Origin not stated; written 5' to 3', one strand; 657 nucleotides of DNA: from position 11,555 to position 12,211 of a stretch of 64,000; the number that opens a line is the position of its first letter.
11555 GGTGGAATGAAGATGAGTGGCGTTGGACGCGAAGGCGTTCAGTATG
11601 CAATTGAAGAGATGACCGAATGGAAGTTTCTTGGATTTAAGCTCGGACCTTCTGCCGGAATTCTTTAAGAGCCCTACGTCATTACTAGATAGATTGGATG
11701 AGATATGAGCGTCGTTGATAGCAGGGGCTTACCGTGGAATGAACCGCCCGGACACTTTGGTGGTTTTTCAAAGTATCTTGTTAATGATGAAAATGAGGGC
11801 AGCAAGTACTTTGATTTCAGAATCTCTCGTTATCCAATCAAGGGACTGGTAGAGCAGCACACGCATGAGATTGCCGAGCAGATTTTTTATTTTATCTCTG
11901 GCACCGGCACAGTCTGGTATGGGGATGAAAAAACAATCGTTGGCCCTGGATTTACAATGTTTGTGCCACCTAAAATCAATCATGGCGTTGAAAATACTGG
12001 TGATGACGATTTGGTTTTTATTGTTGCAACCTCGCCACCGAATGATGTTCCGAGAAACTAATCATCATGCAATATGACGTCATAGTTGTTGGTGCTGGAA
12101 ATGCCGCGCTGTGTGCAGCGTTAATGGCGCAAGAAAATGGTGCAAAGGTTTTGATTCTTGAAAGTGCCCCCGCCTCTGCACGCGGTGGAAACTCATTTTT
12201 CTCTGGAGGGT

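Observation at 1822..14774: Apparently undescribed catabolic operon: Liv-type ABC, PrpF/Mii isomerase, GntR, ThDP enzyme, ALDH, cupin, TcuA-like dehydrogenase, MFS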

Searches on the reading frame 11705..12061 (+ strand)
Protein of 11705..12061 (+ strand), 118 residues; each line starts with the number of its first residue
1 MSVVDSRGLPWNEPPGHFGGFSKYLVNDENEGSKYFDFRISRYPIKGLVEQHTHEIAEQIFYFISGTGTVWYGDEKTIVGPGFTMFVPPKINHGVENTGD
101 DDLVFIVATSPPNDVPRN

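Call 3: search_protein_families(library=pfam, proteins=[window:11705-12061:+])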
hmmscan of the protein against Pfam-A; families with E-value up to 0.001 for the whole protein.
window:11705-12061:+ (118 aa): 3 families
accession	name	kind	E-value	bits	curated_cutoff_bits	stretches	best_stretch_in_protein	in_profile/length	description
PF07883.17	Cupin_2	-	1.1e-15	57.5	27.2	1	44-107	6-68/70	Cupin domain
PF02311.25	AraC_binding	-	4.6e-08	33.3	21.1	1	49-105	16-71/135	AraC-like ligand binding domain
PF00190.28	Cupin_1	-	3.7e-05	23.8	22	1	44-113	41-117/151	Cupin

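Call 5: search_protein_families(library=ncbifam, proteins=[window:11705-12061:+], max_evalue=0.00001)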
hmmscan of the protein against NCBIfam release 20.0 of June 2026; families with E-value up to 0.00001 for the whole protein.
window:11705-12061:+ (118 aa): 0 families

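Call 17: search_solved_structures(query=window:11705-12061:+, max_evalue=0.01)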
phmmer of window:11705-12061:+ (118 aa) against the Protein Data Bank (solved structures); distinct sequences matched with E-value up to 0.01: 32.
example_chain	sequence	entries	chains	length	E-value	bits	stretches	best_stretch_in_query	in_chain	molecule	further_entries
1v70_A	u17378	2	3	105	1.9e-07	34.4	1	50-111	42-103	probable antibiotics synthesis protein | hypothetical protein TTHA0104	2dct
7zvy_G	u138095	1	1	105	7.2e-06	29.3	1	44-107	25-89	Cupin_2 domain-containing protein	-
7zvy_E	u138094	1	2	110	7.9e-06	29.2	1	43-107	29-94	Cupin_2 domain-containing protein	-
7zvy_B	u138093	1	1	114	8.5e-06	29.1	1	43-107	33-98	Cupin_2 domain-containing protein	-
7zvy_A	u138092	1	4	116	8.7e-06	29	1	43-107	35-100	Cupin_2 domain-containing protein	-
9jew_A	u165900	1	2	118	5.8e-05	26.4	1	36-108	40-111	Cupin type-2 domain-containing protein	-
8awp_A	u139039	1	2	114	0.00015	25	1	36-106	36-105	Cupin_2 domain-containing protein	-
5wsd_A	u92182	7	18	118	0.00018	24.8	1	36-107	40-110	Uncharacterized protein tm1459 | Cupin_2 domain-containing protein | Cupin type-2 domain-containing protein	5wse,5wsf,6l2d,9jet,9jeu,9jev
8awo_A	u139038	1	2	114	0.00019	24.7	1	36-106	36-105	Cupin_2 domain-containing protein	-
8awn_A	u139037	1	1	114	0.0002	24.7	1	36-106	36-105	Cupin_2 domain-containing protein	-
1vj2_A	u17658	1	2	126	0.0002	24.6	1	36-107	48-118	novel manganese-containing cupin TM1459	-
1o4t_A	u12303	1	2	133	0.00025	24.3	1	33-107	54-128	putative oxalate decarboxylase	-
3l2h_A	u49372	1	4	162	0.00058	23.1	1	43-108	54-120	Putative sugar phosphate isomerase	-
8hjx_A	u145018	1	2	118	0.00095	22.5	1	36-107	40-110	Cupin_2 domain-containing protein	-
8hjz_A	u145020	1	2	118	0.002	21.4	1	36-107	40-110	Cupin_2 domain-containing protein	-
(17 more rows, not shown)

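Call 88: find_homologous_proteins(query=window:11705-12061:+, max_evalue=1e-10)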
Query window:11705-12061:+ (118 aa): 21 proteins with E <= 1e-10 among 24 candidates.
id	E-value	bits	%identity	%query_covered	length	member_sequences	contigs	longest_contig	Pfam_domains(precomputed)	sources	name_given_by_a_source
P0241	8.5e-75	267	97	100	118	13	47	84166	PF07883.18,PF00190.29,PF02311.26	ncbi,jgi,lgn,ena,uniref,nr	ncbi:MAG: cupin domain-containing protein [Actinobacteria bacterium]|jgi:mannose-6-phosphate isomera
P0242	6.8e-58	212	79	100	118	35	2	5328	PF07883.18,PF00190.29,PF02311.26,PF01050.25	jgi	-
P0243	7.5e-58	212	79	99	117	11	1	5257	PF07883.18,PF00190.29,PF02311.26,PF21621.4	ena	-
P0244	2.2e-57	211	79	99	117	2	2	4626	PF07883.18,PF00190.29,PF02311.26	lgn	-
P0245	1.2e-55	205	73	100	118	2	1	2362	PF07883.18,PF00190.29,PF02311.26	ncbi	-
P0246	5.8e-55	203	75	100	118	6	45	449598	PF07883.18,PF00190.29,PF02311.26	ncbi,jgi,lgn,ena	jgi:mannose-6-phosphate isomerase-like protein (cupin superfamily)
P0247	1.2e-51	192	70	98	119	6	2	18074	PF07883.18,PF00190.29,PF02311.26,PF01050.25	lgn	-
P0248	1.5e-51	192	69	99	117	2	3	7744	PF07883.18,PF00190.29,PF02311.26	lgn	-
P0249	1.1e-47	179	65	100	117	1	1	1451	PF07883.18,PF00190.29,PF02311.26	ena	-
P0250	2.2e-47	178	64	100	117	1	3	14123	PF07883.18,PF00190.29,PF02311.26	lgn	-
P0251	6.6e-44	167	64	100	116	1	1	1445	PF07883.18,PF00190.29,PF02311.26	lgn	-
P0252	3.0e-43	165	65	100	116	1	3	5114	PF07883.18,PF00190.29,PF02311.26,PF01050.25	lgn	-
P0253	9.5e-42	160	62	100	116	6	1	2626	PF07883.18,PF00190.29,PF02311.26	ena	-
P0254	8.1e-40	154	59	93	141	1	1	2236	PF07883.18,PF00190.29,PF02311.26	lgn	-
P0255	4.4e-38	148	55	93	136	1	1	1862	PF07883.18,PF00190.29,PF02311.26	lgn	-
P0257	1.0e-36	144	57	93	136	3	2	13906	PF07883.18,PF00190.29,PF02311.26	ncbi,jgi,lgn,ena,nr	ncbi:MAG: cupin domain-containing protein [Acidimicrobiia bacterium]|nr:cupin domain-containing prot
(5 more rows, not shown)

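Call 95: find_encoding_contigs(protein=P0257, flank=10000, max_places=2)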
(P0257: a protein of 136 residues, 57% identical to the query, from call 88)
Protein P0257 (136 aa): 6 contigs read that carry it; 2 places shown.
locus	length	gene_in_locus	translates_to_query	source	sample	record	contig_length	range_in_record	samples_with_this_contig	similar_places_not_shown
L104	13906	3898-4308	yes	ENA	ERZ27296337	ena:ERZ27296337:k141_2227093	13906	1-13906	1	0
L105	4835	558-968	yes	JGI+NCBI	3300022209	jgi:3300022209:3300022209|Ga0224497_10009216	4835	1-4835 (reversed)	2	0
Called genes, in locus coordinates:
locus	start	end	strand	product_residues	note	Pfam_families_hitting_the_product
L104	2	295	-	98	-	?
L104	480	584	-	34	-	-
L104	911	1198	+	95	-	-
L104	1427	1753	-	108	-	-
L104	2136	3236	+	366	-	PF17210:SdrD_B, PF13620:CarboxypepD_reg (weak)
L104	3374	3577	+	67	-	-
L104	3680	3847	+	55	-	-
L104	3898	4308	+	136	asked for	PF00190:Cupin_1 (weak), PF02311:AraC_binding, PF07883:Cupin_2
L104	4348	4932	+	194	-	PF00857:Isochorismatase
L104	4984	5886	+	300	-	PF04909:Amidohydro_2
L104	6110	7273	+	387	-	PF10851:DUF2652, PF10604:Polyketide_cyc2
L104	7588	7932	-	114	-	PF08818:DUF1801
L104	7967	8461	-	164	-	PF10604:Polyketide_cyc2 (weak), PF08327:AHSA1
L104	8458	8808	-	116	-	PF12840:HTH_20 (weak), PF12802:MarR_2 (faint)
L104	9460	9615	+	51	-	-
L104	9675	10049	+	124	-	-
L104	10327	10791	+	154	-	PF08818:DUF1801 (weak)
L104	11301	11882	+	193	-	PF08818:DUF1801, PF13376:OmdA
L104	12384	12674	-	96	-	PF03992:ABM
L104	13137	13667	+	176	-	PF01209:Ubie_methyltran, PF13489:Methyltransf_23, PF13847:Methyltransf_31, PF08241:Methyltransf_11, PF08242:Methyltransf_12, PF13649:Methyltransf_25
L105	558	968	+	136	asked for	PF00190:Cupin_1 (weak), PF02311:AraC_binding, PF07883:Cupin_2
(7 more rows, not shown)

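Call 97: search_protein_families(library=ncbifam, proteins=[L104:4984-5886:+, L104:4348-4932:+, L104:6110-7273:+], max_evalue=0.001)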
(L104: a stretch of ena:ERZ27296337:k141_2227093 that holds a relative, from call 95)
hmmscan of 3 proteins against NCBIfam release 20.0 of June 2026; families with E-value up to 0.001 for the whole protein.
L104:4984-5886:+ (300 aa): 1 family
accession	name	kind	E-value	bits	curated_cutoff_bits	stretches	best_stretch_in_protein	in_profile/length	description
NF042924.1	SlmHylase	equivalog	9.7e-68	228.5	500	1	8-298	6-296/299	4-sulfomuconolactone hydrolase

L104:4348-4932:+ (194 aa): 4 families
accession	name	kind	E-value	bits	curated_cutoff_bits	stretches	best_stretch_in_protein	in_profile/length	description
NF050097.1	BiurAmidohydBiuH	equivalog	5.6e-24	84.8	370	1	36-190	52-218/221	biuret amidohydrolase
TIGR03614.1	RutB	equivalog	4.1e-20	72.4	377.95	1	6-193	11-219/226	pyrimidine utilization protein B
NF008517.0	PRK11440.1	equivalog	9.6e-19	68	195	1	5-192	3-187/188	hydrolase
NF008623.0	PRK11609.1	equivalog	4.2e-05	23.4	174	1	116-185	132-204/213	bifunctional nicotinamidase/pyrazinamidase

L104:6110-7273:+ (387 aa): 0 families

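Call 98: predict_structure(alignment_id=A6)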
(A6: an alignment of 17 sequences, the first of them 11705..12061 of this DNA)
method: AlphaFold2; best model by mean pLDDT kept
length: 118 residues; sequences in the alignment: 17
mean_pLDDT: 92.8   pTM: 0.85
mean pLDDT of the five models: 92.8, 92.2, 88.0, 75.5, 68.3
residues with pLDDT >= 90: 96; 70-90: 19; 50-70: 3; < 50: 0
segments of 3 or more residues with pLDDT < 50: none
pLDDT, mean of each block of 10 residues (from residue 1): 82 93 91 91 96 94 98 98 97 97 97 76
secondary structure, 60 per line:
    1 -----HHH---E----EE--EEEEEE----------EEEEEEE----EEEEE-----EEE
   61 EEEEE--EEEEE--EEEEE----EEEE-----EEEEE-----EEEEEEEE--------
elements in order: E21-26 E37-43 E48-52 E58-65 E68-72 E75-79 E84-87 E93-97 E103-110

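Call 100: fold_search(model_id=the predicted structure, library=pdb)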
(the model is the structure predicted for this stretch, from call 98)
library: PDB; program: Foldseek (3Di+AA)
matches with E <= 10: 1913; with E <= 0.001: 681
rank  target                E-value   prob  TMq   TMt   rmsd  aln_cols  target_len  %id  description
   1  6l2f_A                9.3e-11  1.00  0.81  0.81   1.9       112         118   20  Crystal structure of a cupin protein (tm1459, H54AH58A mutant) in copper (Cu) substituted form (released 2020-04-01)
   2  8hjx_B                1.3e-10  1.00  0.82  0.84   1.9       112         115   20  Crystal structure of a cupin protein (tm1459, H52A/H58E mutant) in copper (Cu) substituted form (released 2023-06-14)
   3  9jew_A                1.5e-10  1.00  0.82  0.82   1.9       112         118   22  Crystal structure of a cupin protein (tm1459, C106V mutant) in iron (Fe) substituted form (released 2025-05-07)
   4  8hjz_B                1.8e-10  1.00  0.82  0.83   1.9       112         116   21  Crystal structure of a cupin protein (tm1459, H52A/H58Q mutant) in copper (Cu) substituted form (released 2023-06-14)
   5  9jew_B                1.9e-10  1.00  0.82  0.85   2.0       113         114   22  Crystal structure of a cupin protein (tm1459, C106V mutant) in iron (Fe) substituted form (released 2025-05-07)
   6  8hjz_A                2.0e-10  1.00  0.82  0.82   1.9       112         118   21  Crystal structure of a cupin protein (tm1459, H52A/H58Q mutant) in copper (Cu) substituted form (released 2023-06-14)
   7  6l2f_B                2.1e-10  1.00  0.82  0.84   2.0       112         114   20  Crystal structure of a cupin protein (tm1459, H54AH58A mutant) in copper (Cu) substituted form (released 2020-04-01)
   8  8hjx_A                2.8e-10  1.00  0.82  0.82   1.8       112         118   20  Crystal structure of a cupin protein (tm1459, H52A/H58E mutant) in copper (Cu) substituted form (released 2023-06-14)
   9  5wsd_A                3.1e-10  1.00  0.81  0.81   1.9       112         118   21  Crystal structure of a cupin protein (tm1459) in apo form (released 2017-05-31)
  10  6l2e_B                3.3e-10  1.00  0.82  0.83   2.0       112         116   20  Crystal structure of a cupin protein (tm1459, H52A mutant) in copper (Cu) substituted form (released 2020-04-01)
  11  5wse_C                3.4e-10  1.00  0.82  0.88   1.6       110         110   22  Crystal structure of a cupin protein (tm1459) in osmium (Os) substituted form I (released 2017-05-31)
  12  8awn                  3.6e-10  1.00  0.82  0.88   2.0       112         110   21  Crystal structure of a manganese-containing cupin (tm1459) from Thermotoga maritima, variant C106Q (released 2023-03-08)
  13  8awp_B                3.6e-10  1.00  0.80  0.85   3.6       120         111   22  Crystal structure of a manganese-containing cupin (tm1459) from Thermotoga maritima, variant 208 (V19I/R23H/M38I/I60F/ (released 2023-03-08)
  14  5wse_B                3.8e-10  1.00  0.82  0.84   2.0       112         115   21  Crystal structure of a cupin protein (tm1459) in osmium (Os) substituted form I (released 2017-05-31)
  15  8awp_A                3.8e-10  1.00  0.76  0.85   3.7       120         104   22  Crystal structure of a manganese-containing cupin (tm1459) from Thermotoga maritima, variant 208 (V19I/R23H/M38I/I60F/ (released 2023-03-08)
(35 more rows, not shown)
